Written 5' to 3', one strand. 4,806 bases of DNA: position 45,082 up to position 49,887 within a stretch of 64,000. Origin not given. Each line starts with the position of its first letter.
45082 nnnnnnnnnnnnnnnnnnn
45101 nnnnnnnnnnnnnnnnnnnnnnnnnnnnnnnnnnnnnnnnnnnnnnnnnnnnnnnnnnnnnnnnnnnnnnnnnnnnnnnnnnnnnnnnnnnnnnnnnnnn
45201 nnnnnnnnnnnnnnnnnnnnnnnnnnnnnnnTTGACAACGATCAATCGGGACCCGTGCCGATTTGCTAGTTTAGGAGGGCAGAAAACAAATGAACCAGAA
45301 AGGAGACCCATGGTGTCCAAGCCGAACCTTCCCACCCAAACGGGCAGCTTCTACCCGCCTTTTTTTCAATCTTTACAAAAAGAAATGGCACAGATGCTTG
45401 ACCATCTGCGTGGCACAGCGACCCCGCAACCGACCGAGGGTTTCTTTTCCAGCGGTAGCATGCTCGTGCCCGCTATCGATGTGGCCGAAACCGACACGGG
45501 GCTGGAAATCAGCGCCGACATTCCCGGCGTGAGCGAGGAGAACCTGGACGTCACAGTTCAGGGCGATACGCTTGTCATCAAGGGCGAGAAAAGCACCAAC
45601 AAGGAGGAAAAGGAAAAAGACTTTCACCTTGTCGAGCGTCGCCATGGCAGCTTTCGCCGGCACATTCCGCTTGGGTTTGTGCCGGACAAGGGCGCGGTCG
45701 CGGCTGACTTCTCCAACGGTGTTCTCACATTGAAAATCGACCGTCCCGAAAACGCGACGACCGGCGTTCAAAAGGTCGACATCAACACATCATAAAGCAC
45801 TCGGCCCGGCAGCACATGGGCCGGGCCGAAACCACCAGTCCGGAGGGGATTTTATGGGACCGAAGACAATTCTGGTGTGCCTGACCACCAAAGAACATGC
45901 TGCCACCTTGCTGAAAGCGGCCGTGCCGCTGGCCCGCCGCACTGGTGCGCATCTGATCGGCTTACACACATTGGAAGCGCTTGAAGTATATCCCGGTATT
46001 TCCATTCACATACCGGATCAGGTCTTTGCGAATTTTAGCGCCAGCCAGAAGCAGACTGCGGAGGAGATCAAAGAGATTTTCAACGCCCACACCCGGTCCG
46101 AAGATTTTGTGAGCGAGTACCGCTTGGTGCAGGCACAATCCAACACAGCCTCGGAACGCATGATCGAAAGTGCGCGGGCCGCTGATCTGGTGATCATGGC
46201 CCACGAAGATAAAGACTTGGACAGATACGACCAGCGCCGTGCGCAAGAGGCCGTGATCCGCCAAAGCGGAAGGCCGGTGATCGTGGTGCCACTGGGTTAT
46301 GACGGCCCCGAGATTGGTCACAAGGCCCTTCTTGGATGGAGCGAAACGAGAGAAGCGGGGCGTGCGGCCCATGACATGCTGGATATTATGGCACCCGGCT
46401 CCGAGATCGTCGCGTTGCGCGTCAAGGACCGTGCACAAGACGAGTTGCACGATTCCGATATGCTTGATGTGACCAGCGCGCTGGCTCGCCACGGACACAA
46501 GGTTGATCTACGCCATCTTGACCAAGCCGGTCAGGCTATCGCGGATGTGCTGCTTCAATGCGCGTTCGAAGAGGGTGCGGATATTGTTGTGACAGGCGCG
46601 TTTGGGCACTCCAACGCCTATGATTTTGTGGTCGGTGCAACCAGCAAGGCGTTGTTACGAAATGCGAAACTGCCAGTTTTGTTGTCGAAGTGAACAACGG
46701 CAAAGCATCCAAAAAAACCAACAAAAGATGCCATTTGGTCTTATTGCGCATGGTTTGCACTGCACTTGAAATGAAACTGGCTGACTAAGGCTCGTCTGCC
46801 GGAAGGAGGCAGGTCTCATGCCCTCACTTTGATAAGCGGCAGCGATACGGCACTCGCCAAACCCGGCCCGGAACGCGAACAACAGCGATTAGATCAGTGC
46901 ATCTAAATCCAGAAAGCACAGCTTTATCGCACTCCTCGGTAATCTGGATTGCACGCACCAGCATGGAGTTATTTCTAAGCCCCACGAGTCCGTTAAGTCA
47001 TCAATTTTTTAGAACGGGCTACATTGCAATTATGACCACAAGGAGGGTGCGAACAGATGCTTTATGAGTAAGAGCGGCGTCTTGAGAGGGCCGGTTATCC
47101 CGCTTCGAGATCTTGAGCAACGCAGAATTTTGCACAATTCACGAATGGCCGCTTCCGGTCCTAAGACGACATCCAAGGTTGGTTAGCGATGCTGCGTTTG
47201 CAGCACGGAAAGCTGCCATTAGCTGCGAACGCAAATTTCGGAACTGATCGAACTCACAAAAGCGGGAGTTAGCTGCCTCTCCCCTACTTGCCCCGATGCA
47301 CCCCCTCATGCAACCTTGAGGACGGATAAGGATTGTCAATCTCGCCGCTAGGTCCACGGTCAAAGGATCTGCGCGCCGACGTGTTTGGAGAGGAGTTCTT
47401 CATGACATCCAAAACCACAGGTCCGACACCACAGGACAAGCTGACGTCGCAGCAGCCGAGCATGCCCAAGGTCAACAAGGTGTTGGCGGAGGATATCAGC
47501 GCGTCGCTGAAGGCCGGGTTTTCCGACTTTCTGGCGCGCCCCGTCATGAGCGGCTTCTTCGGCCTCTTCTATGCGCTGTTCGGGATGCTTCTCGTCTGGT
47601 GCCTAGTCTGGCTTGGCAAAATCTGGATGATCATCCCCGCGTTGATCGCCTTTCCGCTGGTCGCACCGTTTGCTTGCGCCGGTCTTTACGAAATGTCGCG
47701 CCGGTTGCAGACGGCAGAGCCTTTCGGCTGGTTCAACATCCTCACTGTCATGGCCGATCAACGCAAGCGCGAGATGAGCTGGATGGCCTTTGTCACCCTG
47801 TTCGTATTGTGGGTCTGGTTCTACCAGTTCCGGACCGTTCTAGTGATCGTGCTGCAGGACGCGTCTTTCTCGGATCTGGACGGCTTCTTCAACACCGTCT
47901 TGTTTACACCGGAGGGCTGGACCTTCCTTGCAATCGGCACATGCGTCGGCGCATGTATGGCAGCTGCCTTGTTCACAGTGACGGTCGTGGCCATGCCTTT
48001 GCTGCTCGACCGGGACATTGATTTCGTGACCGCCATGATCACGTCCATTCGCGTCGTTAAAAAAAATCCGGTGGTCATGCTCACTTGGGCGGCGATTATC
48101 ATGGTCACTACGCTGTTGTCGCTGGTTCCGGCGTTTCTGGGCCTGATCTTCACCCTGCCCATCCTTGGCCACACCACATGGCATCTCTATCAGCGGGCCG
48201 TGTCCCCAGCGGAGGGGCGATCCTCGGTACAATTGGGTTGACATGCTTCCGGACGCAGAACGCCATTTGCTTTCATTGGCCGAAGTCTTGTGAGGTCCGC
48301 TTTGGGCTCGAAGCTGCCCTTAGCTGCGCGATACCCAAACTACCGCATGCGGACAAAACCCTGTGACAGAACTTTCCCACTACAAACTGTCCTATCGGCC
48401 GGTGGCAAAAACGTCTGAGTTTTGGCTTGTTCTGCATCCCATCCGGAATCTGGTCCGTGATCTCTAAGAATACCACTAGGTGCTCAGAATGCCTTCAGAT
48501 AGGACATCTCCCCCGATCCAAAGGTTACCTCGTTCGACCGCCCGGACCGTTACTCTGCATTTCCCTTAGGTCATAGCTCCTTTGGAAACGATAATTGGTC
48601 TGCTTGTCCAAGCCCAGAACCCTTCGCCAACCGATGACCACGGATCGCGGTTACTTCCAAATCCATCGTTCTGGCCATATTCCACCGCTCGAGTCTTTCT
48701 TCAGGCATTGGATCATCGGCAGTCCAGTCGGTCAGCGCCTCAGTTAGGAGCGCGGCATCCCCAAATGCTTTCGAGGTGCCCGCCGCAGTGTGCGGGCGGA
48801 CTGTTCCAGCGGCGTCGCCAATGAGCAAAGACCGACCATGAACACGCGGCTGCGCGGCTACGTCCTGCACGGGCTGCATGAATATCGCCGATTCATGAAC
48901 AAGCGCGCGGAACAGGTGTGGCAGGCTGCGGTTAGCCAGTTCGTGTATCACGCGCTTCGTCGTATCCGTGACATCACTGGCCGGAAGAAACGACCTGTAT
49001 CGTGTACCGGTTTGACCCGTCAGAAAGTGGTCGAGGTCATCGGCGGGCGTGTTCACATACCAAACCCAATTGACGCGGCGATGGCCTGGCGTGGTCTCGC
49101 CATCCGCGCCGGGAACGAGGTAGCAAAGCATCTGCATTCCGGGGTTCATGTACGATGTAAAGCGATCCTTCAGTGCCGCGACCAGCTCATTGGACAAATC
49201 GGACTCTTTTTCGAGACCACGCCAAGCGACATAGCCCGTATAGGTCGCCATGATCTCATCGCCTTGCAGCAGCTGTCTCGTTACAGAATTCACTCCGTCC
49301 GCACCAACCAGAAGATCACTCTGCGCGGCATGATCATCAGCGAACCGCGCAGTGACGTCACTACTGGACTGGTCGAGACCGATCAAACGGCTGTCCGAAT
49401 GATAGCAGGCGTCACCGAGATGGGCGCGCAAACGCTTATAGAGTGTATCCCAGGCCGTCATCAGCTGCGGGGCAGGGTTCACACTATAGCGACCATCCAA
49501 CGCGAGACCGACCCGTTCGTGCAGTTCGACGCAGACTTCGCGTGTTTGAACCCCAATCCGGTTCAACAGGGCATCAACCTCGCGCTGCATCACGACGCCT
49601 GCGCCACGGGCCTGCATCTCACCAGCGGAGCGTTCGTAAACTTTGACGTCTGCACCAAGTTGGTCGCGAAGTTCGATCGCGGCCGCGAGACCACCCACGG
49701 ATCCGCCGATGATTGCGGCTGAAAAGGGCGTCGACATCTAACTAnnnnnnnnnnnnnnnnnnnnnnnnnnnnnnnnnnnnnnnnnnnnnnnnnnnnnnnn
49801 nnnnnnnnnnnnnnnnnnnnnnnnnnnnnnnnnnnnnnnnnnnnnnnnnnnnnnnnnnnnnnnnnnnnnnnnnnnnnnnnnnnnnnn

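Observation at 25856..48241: About 22-kb hypoxia/dormancy-type island wired by six TTGA-N6-TCAA boxes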

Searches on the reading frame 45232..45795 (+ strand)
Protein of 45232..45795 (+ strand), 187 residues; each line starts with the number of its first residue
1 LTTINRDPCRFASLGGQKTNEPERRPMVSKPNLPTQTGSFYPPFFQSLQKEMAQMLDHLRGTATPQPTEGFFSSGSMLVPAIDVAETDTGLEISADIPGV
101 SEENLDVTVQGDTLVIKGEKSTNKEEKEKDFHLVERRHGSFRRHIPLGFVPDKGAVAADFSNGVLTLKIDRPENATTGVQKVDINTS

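Call 6: search_protein_families(library=pfam, proteins=[window:45232-45795:+])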
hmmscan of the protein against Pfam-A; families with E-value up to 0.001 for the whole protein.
window:45232-45795:+ (187 aa): 2 families
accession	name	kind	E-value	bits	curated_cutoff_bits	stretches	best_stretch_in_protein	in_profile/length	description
PF00011.27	HSP20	-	3.6e-20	72.4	20.8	1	84-185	2-102/102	Hsp20/alpha crystallin family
PF17886.7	ArsA_HSP20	-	1.4e-06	28.2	22.5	1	88-167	1-61/63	HSP20-like domain found in ArsA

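Call 80: search_protein_families(library=ncbifam, proteins=[window:45310-45795:+], max_evalue=0.1)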
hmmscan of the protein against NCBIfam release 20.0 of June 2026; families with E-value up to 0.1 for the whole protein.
window:45310-45795:+ (161 aa): 5 families
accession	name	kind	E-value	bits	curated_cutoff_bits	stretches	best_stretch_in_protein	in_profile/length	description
NF041799.1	Hsp14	equivalog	1.5e-18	66.9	100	1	51-148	16-111/118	archaeal heat shock protein Hsp14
NF042420.1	Hsp18_Clos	equivalog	7.6e-17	61.7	195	1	55-159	44-147/147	heat shock protein Hsp18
NF041800.1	Hsp20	equivalog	2.6e-13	49.9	140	1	53-153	73-157/162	archaeal heat shock protein Hsp20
NF008618.0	PRK11597.1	equivalog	0.00054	19.9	207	1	62-159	42-135/142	small heat shock chaperone IbpB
NF008013.0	PRK10743.1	equivalog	0.0008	19.5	212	1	65-158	47-136/137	small heat shock chaperone IbpA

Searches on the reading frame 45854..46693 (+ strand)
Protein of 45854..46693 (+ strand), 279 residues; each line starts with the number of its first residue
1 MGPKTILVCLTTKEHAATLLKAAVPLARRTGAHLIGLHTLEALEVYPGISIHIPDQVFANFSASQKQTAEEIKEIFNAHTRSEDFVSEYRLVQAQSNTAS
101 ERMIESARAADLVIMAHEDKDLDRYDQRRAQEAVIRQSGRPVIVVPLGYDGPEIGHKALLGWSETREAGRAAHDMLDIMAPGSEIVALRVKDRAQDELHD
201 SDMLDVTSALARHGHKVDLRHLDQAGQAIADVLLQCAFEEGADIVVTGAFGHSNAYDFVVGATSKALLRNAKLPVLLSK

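Call 6: search_protein_families(library=pfam, proteins=[window:45854-46693:+])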
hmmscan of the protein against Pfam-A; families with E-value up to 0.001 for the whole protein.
window:45854-46693:+ (279 aa): 1 family
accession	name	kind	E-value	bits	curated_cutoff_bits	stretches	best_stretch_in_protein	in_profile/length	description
PF00582.32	Usp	-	5.7e-19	69.5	24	2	190-277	38-139/141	Universal stress protein family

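Call 76: search_solved_structures(query=window:45854-46690:+, max_evalue=0.001)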
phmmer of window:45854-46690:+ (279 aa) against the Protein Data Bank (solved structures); distinct sequences matched with E-value up to 0.001: 1.
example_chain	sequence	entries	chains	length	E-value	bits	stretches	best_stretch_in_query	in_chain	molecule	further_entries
4wny_A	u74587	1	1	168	0.00025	23.8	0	219-277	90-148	Universal stress protein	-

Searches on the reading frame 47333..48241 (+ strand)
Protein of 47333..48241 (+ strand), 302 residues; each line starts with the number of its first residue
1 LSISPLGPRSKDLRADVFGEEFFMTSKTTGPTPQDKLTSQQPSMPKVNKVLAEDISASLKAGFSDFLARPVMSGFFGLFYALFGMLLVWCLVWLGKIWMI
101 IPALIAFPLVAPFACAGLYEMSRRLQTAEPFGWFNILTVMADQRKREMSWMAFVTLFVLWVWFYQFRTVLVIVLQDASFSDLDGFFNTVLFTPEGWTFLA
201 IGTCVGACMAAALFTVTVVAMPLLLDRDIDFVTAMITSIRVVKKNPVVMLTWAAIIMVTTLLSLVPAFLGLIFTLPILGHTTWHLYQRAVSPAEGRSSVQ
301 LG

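Call 6: search_protein_families(library=pfam, proteins=[window:47333-48241:+])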
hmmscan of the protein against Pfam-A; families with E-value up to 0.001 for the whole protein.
window:47333-48241:+ (302 aa): 1 family
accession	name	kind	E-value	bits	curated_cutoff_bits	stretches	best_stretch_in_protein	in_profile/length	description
PF09955.14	DUF2189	-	8.3e-34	116.9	26.2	1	101-226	2-126/126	Predicted integral membrane protein (DUF2189)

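Call 80: search_protein_families(library=ncbifam, proteins=[window:47333-48241:+], max_evalue=0.1)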
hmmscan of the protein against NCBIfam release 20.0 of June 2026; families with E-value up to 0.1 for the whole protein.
window:47333-48241:+ (302 aa): 1 family
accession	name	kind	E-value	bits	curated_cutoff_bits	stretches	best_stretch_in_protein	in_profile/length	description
NF041043.1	BPSS1780_fam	subfamily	0.0034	16.6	90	1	60-278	9-233/247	BPSS1780 family membrane protein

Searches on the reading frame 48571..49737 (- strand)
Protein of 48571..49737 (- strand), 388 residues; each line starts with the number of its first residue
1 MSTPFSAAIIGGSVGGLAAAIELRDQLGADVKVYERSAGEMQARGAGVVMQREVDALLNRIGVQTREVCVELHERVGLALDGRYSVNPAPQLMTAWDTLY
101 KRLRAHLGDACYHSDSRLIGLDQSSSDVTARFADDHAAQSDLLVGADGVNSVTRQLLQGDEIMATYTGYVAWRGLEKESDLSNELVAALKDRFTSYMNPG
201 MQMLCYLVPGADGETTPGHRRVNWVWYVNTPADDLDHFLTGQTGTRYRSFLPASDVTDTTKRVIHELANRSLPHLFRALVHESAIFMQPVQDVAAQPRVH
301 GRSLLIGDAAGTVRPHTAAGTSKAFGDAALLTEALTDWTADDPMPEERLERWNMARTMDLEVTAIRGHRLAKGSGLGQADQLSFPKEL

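Call 8: search_protein_families(library=pfam, proteins=[window:48571-49737:-])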
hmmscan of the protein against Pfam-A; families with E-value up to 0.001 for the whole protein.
window:48571-49737:- (388 aa): 2 families
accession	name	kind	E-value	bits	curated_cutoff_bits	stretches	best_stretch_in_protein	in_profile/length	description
PF22607.2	FAD_binding-like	-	1.3e-30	106.5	27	1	166-288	1-126/130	FAD binding domain-like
PF01494.25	FAD_binding_3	-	4.5e-12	46.3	22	1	7-336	4-319/349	FAD binding domain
